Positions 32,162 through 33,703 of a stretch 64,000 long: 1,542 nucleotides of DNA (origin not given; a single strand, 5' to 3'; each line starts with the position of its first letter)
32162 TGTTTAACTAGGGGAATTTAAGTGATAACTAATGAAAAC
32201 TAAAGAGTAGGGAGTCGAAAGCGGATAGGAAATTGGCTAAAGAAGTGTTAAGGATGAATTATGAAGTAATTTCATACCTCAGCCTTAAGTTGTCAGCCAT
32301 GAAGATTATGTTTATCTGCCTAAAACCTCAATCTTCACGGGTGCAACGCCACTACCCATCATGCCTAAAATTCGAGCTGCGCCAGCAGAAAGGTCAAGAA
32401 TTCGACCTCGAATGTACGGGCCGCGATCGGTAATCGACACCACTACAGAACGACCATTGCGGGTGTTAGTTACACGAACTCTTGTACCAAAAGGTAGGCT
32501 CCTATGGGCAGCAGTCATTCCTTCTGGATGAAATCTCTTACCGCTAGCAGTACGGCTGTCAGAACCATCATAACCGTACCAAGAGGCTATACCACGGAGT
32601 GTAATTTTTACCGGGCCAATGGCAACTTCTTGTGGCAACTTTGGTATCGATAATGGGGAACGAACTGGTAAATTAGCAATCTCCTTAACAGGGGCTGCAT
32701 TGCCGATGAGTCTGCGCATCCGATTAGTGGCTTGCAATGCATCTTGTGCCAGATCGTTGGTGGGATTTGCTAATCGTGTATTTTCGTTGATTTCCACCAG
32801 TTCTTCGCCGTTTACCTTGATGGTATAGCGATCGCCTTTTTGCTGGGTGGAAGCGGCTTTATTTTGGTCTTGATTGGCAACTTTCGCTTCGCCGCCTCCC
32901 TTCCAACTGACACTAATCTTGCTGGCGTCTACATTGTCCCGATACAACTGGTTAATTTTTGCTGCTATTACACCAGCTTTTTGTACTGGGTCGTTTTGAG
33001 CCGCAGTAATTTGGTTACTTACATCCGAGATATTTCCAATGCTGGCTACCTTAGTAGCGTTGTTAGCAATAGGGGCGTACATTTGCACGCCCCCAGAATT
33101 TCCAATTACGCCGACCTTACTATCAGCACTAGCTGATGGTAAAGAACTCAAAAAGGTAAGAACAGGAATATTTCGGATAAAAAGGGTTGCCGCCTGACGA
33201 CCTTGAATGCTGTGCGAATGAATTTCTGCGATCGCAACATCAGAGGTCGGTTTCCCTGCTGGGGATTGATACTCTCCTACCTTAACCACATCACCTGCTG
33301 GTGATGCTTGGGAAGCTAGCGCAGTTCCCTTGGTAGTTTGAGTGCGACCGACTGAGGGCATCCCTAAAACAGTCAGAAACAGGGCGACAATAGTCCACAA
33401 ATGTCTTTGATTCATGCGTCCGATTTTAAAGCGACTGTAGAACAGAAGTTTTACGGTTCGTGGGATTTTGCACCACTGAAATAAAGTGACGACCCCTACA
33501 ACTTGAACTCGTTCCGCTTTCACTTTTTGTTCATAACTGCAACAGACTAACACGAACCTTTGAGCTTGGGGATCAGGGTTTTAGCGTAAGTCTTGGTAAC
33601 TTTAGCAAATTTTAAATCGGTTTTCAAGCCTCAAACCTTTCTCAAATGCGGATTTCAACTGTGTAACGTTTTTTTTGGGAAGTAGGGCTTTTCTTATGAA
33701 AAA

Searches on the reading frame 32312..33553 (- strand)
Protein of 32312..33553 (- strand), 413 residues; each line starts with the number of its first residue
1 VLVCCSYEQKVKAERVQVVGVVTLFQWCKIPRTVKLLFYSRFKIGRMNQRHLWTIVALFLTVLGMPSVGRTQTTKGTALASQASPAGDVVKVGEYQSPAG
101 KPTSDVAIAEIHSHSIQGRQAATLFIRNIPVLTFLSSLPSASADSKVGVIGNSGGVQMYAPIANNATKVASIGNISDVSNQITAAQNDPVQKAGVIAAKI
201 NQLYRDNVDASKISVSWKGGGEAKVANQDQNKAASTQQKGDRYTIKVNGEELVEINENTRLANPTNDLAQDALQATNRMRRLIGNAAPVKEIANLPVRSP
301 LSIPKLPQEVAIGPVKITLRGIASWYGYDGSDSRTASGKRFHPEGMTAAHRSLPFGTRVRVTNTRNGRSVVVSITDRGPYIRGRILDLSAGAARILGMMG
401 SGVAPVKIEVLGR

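Call 39: search_protein_families(library=pfam, proteins=[window:32312-33553:-], max_evalue=0.0001)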
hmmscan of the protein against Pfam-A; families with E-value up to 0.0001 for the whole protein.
window:32312-33553:- (413 aa): 1 family
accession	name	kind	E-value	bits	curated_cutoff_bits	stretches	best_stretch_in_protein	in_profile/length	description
PF03330.24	DPBB_1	-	3.1e-25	88.7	28.8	1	320-408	3-83/83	Lytic transglycolase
